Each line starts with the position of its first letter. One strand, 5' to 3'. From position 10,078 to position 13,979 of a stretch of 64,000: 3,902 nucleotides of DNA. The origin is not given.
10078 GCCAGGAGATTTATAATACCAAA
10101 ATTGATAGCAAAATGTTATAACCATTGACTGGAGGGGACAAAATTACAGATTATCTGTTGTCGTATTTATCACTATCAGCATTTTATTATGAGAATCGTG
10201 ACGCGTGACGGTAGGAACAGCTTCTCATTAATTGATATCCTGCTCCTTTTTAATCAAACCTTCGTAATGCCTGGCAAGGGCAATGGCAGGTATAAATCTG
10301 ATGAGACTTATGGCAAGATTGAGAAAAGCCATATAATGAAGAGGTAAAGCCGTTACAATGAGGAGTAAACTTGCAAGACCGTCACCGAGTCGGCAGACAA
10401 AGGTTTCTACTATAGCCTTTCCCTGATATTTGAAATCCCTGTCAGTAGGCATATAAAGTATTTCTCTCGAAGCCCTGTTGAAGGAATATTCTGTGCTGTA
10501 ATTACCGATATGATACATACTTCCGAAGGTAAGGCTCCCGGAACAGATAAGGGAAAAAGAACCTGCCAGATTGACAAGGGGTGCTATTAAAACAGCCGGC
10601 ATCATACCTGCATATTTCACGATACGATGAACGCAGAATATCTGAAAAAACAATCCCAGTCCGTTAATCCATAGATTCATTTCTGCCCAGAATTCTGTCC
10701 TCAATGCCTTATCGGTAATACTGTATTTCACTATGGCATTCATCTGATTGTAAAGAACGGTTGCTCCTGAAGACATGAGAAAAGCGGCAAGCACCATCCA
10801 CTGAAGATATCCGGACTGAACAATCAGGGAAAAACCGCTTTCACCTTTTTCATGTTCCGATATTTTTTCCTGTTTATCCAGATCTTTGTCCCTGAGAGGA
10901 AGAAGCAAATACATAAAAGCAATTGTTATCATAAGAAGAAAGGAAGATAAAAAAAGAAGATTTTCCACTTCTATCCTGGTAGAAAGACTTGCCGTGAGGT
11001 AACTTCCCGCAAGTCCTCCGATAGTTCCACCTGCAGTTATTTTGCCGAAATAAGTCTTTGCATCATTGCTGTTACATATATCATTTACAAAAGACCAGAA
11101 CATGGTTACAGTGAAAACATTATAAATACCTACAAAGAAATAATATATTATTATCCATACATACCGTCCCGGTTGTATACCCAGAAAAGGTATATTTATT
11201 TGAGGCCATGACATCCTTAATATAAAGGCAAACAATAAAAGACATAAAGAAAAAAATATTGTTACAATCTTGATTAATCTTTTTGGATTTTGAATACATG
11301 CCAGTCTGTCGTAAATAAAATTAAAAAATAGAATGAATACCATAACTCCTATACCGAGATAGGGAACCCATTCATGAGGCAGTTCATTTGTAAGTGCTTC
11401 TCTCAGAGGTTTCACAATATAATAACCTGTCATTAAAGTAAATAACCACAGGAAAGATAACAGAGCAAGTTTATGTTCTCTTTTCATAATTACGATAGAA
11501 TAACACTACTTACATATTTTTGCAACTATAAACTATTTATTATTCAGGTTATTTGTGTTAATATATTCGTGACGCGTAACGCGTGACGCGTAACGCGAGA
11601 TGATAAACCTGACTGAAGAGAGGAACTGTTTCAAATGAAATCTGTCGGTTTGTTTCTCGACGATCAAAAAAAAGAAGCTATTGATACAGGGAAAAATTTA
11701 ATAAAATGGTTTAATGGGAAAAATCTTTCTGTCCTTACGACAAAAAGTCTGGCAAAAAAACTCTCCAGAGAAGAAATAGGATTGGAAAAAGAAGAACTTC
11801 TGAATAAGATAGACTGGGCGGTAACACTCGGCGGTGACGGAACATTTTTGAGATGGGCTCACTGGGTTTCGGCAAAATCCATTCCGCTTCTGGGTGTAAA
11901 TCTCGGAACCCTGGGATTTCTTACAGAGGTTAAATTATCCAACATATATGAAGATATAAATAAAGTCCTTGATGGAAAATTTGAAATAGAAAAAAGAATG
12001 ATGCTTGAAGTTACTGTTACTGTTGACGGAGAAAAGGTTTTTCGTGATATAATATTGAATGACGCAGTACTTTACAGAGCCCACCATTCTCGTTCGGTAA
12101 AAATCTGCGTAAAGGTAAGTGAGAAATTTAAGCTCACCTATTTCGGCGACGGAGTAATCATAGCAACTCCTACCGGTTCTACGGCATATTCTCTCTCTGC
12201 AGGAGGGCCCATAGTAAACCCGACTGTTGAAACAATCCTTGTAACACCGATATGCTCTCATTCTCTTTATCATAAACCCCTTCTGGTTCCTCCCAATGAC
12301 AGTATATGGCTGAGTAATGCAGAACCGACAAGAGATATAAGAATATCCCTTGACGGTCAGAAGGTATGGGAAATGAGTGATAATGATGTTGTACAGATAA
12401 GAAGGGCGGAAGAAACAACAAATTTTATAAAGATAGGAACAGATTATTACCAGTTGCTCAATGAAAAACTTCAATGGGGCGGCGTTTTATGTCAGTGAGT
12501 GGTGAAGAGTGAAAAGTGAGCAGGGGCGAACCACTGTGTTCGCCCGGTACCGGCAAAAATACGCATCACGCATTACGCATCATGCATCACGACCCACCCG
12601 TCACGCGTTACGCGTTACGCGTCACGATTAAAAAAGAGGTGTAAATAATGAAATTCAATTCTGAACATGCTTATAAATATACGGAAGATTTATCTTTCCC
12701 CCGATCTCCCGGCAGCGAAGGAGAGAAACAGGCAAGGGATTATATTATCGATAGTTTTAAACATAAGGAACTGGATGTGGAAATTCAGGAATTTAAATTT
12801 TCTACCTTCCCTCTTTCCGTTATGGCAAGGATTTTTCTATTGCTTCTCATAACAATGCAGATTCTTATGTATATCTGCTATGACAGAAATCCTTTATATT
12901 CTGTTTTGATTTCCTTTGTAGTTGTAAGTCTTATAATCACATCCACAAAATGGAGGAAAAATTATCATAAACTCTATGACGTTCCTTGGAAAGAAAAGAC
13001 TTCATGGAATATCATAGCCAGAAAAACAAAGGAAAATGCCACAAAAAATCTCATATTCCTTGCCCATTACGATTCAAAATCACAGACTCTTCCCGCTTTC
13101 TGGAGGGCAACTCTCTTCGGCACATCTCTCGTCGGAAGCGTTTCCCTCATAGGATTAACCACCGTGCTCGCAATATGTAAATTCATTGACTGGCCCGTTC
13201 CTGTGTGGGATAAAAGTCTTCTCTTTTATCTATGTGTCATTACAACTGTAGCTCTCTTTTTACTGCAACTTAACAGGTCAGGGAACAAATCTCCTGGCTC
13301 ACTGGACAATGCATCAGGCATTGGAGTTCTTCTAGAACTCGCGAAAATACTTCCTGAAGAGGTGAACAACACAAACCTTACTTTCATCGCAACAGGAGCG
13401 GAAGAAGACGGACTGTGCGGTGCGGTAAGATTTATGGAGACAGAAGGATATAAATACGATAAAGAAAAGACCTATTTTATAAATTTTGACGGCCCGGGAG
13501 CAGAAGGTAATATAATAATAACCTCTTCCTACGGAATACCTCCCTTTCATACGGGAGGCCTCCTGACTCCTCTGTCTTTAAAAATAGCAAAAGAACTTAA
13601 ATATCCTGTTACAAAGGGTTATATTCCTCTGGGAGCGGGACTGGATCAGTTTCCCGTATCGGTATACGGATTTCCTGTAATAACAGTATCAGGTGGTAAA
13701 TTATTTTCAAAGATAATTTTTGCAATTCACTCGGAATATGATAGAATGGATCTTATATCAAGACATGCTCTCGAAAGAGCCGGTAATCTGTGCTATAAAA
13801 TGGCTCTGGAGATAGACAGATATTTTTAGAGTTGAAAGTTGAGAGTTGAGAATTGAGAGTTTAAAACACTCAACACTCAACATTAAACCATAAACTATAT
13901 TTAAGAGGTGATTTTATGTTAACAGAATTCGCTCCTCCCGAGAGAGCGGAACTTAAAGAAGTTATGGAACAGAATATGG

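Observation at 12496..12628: Recurrent intercistronic mosaic element built from two heptanucleotide arrays around a GC hairpin (at least 10 copies in 56 kb)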

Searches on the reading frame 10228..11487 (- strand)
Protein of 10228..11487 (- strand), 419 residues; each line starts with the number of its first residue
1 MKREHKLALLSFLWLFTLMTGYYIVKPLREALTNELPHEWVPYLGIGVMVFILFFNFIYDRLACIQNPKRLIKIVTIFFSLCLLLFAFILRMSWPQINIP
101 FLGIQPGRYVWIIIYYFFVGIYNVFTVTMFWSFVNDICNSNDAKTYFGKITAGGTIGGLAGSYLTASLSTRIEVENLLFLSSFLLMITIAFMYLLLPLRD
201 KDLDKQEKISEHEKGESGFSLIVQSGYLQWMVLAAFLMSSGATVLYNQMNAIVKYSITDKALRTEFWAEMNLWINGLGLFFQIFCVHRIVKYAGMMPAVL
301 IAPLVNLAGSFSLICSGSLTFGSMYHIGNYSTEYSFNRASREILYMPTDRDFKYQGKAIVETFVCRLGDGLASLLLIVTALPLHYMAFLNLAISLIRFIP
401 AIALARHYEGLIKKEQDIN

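Call 53: search_protein_families(library=pfam, proteins=[window:10228-11487:-], max_evalue=0.00001)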
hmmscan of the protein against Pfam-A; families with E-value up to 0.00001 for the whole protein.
window:10228-11487:- (419 aa): 2 families
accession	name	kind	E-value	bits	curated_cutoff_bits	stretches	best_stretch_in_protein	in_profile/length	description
PF03219.20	TLC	-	5e-10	39.2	21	0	319-375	395-451/491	TLC ATP/ADP transporter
PF07690.21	MFS_1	-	2.9e-08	33.5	33.4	1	45-319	42-291/347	Major Facilitator Superfamily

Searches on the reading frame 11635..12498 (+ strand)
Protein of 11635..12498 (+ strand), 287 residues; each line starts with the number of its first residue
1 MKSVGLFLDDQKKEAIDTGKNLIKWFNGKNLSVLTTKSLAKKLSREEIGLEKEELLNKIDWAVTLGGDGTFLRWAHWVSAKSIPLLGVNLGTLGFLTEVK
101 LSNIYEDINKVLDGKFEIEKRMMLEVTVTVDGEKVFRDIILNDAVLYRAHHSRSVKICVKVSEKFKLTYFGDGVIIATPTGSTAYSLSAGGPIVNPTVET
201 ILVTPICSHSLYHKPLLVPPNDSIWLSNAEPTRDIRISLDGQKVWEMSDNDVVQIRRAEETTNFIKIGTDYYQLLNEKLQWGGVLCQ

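Call 6: search_protein_families(library=pfam, proteins=[window:11635-12498:+])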
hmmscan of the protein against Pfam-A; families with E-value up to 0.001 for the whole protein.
window:11635-12498:+ (287 aa): 2 families
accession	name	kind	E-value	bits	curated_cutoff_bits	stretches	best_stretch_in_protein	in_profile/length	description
PF20143.4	NAD_kinase_C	-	4.8e-29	101.1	23.7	1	141-266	1-125/126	ATP-NAD kinase C-terminal domain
PF01513.26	NAD_kinase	-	5.2e-20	72.5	25.5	1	4-116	1-130/130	ATP-NAD kinase N-terminal domain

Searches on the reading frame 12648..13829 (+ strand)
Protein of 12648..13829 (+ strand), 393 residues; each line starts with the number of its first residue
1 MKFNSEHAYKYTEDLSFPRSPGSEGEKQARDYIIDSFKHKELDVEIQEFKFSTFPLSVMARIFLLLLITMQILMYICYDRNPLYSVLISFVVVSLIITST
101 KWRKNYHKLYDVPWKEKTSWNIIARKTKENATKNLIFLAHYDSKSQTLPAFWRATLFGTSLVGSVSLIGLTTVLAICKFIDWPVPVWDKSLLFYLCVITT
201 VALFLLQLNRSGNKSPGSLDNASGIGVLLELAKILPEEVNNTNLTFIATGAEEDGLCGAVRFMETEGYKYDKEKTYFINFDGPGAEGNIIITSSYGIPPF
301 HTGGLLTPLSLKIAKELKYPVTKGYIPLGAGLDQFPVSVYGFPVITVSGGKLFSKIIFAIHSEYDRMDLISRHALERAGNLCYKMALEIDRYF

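Call 6: search_protein_families(library=pfam, proteins=[window:12648-13829:+])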
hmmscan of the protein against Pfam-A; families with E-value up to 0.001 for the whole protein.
window:12648-13829:+ (393 aa): 2 families
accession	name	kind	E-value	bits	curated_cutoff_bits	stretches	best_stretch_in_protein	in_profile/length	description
PF04389.22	Peptidase_M28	-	1.1e-21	77.9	21.3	1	214-384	26-191/193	Peptidase family M28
PF01546.33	Peptidase_M20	-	0.0007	20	24.6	1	216-293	31-111/206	Peptidase family M20/M25/M40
